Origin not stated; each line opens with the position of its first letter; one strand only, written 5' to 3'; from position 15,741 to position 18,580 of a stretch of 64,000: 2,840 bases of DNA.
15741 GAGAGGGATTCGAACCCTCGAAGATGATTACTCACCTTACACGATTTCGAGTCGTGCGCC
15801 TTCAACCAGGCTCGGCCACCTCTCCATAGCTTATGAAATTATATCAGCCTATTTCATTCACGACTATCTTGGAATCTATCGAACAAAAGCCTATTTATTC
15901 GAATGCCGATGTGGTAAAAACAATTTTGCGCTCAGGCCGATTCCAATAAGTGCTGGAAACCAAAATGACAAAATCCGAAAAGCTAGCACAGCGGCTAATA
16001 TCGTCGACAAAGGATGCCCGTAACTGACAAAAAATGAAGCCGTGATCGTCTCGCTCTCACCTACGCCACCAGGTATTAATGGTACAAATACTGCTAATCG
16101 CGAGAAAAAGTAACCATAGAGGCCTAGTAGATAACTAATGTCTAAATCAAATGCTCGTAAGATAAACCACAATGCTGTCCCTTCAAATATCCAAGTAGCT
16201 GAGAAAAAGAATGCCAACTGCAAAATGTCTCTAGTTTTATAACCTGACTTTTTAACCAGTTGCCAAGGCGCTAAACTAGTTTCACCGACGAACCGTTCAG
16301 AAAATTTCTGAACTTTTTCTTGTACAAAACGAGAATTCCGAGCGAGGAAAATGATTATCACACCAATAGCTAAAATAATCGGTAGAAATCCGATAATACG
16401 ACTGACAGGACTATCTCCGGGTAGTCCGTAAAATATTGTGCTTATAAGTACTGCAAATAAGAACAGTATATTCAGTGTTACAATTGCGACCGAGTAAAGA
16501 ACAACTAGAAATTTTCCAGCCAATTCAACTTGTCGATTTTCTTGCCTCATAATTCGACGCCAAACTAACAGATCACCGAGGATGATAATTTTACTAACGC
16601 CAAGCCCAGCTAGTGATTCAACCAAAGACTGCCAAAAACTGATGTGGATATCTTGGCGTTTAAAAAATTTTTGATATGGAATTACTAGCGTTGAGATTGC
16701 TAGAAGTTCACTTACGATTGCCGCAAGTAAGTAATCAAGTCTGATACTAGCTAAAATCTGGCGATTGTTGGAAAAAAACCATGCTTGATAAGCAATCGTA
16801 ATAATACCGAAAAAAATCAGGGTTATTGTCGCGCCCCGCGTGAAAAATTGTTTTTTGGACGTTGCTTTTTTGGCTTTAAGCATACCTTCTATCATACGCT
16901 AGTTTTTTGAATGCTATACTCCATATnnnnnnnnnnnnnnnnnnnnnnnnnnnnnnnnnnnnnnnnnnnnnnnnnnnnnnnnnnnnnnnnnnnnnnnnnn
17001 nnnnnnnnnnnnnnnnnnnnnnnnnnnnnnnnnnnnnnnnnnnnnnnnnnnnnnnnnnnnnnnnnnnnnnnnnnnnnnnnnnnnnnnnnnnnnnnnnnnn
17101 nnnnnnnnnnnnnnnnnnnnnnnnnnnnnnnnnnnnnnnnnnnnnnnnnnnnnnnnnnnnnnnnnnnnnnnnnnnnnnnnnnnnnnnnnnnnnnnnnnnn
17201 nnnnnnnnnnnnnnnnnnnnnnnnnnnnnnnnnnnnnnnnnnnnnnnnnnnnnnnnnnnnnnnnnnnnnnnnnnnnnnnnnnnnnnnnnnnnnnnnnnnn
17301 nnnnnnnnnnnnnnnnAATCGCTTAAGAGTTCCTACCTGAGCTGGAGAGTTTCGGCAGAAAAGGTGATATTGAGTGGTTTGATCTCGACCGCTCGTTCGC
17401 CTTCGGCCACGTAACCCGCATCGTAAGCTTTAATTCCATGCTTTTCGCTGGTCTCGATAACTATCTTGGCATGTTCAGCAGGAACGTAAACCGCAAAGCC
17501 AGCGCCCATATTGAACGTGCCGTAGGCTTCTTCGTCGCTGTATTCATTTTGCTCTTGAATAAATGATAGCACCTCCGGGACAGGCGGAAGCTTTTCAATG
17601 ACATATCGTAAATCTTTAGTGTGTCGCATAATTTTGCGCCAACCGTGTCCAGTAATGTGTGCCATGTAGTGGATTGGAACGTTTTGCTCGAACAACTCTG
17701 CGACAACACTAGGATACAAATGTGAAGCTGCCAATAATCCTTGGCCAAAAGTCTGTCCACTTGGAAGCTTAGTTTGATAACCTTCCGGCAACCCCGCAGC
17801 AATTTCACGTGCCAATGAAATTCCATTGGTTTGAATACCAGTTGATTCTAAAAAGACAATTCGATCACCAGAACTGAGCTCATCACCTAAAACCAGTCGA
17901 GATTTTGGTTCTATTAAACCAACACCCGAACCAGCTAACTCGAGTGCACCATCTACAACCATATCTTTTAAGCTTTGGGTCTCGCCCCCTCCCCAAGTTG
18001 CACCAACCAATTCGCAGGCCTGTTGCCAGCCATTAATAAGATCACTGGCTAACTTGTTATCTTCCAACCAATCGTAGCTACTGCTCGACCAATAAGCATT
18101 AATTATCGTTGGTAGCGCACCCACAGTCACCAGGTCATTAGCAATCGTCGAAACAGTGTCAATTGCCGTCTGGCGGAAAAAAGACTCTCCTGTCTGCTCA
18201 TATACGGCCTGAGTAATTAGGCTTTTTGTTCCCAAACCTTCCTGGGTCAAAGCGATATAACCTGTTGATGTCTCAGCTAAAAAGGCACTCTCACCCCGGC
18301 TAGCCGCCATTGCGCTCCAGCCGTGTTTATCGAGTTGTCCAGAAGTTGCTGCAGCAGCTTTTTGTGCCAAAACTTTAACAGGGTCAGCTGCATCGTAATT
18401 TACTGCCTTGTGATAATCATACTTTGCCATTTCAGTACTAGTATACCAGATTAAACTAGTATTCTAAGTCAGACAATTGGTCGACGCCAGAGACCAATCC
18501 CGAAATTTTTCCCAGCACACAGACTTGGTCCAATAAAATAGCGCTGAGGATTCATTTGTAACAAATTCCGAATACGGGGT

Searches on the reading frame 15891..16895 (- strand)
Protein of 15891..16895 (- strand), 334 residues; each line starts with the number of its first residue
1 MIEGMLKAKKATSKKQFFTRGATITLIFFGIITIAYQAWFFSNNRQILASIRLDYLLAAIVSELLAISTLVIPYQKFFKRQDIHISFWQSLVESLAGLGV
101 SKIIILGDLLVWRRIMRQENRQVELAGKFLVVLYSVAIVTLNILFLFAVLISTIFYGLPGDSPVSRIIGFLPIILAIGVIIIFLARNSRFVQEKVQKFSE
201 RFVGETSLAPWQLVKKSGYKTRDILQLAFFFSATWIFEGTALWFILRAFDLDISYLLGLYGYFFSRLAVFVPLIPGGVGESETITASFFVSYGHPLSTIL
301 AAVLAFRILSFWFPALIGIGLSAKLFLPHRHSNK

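Call 13: search_protein_families(library=pfam, proteins=[window:15891-16895:-])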
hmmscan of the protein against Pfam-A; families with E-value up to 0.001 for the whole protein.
window:15891-16895:- (334 aa): 1 family
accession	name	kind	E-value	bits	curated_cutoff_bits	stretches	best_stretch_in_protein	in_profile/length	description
PF03706.18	LPG_synthase_TM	-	9.8e-25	88.1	33.4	1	30-318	4-302/302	Lysylphosphatidylglycerol synthase TM region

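Call 15: find_homologous_proteins(query=window:15891-16895:-)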
Query window:15891-16895:- (334 aa): 7 proteins with E <= 0.001 among 8000 candidates.
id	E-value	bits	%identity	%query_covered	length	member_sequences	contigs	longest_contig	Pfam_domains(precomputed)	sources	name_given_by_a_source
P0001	4.4e-189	646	91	98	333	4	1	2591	PF03706.19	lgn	-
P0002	1.7e-160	552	74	100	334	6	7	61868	PF03706.19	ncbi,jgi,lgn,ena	jgi:uncharacterized protein (TIRG00374 family)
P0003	2.4e-159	548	74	100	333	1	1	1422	PF03706.19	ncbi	-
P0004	2.6e-10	58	27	79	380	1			PF03706.19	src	-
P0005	5.8e-5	41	26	69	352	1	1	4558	PF03706.19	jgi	jgi:putative heme transporter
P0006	5.7e-4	38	26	54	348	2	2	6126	PF03706.19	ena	-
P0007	8.5e-4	37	26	54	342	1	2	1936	PF03706.19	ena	-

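Call 16: find_encoding_contigs(protein=P0002, flank=6000, max_places=8)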
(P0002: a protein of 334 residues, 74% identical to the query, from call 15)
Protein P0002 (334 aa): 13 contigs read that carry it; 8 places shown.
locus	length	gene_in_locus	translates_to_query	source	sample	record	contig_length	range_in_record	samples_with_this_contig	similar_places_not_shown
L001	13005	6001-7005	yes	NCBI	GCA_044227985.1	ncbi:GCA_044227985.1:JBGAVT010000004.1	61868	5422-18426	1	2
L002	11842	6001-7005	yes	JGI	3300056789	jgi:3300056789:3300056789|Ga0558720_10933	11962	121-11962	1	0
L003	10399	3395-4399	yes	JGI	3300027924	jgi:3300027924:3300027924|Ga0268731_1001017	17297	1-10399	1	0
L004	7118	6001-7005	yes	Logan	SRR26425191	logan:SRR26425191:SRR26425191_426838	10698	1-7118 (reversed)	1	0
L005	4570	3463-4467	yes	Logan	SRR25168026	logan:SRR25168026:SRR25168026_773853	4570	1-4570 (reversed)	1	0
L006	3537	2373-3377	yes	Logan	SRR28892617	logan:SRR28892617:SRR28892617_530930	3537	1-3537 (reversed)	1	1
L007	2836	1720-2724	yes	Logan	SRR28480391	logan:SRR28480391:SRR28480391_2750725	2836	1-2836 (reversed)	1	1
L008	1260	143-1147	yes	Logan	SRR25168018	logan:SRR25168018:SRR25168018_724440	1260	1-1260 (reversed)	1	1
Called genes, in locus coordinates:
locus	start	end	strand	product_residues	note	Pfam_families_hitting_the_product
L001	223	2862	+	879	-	PF00133:tRNA-synt_1, PF09334:tRNA-synt_1g (weak), PF00133:tRNA-synt_1, PF08264:Anticodon_1, PF10458:Val_tRNA-synt_C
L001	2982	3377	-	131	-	PF11969:DcpS_C, PF01230:HIT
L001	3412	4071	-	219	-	-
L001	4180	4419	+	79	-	-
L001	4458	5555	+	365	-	PF00586:AIRS (weak), PF02769:AIRS_C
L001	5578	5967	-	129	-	-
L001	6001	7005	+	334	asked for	PF03706:LPG_synthase_TM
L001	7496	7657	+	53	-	-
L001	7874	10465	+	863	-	PF25021:TEN_NHL (faint), PF01731:Arylesterase (faint), PF08450:SGL (faint), PF25174:Beta-prop_THOC3 (faint), PF03022:MRJP (faint), PF07676:PD40 (faint), PF01436:NHL (weak), PF10282:Lactonase, +1 more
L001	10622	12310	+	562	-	-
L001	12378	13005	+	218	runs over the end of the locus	PF00230:MIP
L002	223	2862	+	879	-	PF00133:tRNA-synt_1, PF09334:tRNA-synt_1g (weak), PF00133:tRNA-synt_1, PF08264:Anticodon_1, PF10458:Val_tRNA-synt_C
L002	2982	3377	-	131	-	PF11969:DcpS_C, PF01230:HIT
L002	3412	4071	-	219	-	-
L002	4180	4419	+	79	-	-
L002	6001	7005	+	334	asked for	PF03706:LPG_synthase_TM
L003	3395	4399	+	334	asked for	PF03706:LPG_synthase_TM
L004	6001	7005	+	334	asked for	PF03706:LPG_synthase_TM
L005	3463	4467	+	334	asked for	PF03706:LPG_synthase_TM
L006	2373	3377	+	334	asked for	PF03706:LPG_synthase_TM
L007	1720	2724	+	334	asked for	PF03706:LPG_synthase_TM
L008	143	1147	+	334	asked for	PF03706:LPG_synthase_TM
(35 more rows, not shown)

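Call 17: find_encoding_contigs(protein=P0001, flank=6000)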
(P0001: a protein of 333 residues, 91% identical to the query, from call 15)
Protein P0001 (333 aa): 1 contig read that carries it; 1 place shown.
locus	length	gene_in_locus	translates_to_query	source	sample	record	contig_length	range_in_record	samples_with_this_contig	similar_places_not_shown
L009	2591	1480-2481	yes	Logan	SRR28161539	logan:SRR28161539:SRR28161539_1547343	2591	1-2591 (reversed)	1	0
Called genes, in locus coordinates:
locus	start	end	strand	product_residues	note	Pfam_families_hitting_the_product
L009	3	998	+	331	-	?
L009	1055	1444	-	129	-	-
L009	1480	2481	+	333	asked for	PF03706:LPG_synthase_TM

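Call 18: find_encoding_contigs(protein=P0003, flank=6000)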
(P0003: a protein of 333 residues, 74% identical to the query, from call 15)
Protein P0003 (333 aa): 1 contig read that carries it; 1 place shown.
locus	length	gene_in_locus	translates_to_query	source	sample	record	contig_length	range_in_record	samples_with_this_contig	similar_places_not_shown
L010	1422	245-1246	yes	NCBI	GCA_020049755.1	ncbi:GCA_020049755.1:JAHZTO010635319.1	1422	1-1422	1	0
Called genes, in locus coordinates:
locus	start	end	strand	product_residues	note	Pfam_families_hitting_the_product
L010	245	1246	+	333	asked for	PF03706:LPG_synthase_TM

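Call 80: find_encoding_contigs(protein=window:15891-16895:-, flank=2500, max_places=8)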
Protein window:15891-16895:- (334 aa): 7 contigs read that carry it; 6 places shown.
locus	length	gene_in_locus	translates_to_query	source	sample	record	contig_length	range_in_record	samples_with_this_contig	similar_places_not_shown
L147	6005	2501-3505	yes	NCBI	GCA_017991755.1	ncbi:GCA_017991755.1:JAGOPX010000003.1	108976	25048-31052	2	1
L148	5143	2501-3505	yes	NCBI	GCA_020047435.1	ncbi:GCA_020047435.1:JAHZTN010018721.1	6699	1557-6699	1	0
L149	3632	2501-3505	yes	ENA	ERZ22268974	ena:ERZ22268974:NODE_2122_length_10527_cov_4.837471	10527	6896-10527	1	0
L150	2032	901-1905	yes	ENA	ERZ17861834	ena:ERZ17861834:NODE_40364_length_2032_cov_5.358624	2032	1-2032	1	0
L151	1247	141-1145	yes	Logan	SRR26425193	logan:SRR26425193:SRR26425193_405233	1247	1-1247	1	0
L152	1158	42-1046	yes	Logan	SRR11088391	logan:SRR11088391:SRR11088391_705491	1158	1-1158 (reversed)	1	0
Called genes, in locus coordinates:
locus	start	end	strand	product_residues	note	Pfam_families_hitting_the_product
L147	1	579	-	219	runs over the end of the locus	-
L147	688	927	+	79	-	-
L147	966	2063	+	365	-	PF00586:AIRS (weak), PF02769:AIRS_C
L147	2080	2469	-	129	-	-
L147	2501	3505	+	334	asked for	PF03706:LPG_synthase_TM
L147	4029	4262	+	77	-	-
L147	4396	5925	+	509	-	-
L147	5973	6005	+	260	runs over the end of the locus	PF13175:AAA_15 (faint), PF02463:SMC_N (faint), PF00005:ABC_tran, PF13304:AAA_21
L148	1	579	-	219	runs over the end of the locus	-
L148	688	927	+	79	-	-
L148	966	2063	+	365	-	PF00586:AIRS (weak), PF02769:AIRS_C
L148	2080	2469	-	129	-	-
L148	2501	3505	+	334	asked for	PF03706:LPG_synthase_TM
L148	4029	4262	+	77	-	-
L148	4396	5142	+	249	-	?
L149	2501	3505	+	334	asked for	PF03706:LPG_synthase_TM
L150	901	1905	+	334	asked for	PF03706:LPG_synthase_TM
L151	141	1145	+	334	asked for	PF03706:LPG_synthase_TM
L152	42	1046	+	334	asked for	PF03706:LPG_synthase_TM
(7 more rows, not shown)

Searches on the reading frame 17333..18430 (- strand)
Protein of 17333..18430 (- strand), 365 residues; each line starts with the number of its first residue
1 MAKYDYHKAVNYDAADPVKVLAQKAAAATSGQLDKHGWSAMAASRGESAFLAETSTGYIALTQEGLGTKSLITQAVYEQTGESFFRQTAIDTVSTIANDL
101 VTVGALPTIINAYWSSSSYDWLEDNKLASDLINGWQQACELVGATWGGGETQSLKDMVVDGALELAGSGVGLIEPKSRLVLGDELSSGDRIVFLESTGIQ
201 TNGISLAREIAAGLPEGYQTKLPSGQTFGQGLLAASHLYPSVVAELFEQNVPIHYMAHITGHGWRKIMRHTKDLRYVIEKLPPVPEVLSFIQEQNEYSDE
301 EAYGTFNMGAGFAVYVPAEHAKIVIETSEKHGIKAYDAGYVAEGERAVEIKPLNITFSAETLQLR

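Call 13: search_protein_families(library=pfam, proteins=[window:17333-18430:-])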
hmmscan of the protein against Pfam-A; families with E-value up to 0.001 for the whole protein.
window:17333-18430:- (365 aa): 2 families
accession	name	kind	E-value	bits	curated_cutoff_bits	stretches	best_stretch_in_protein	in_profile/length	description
PF02769.27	AIRS_C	-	1.4e-12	48.4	23.1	1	187-347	2-151/156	AIR synthase related protein, C-terminal domain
PF00586.29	AIRS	-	4.2e-07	30.8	24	1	55-172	11-111/112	AIR synthase related protein, N-terminal domain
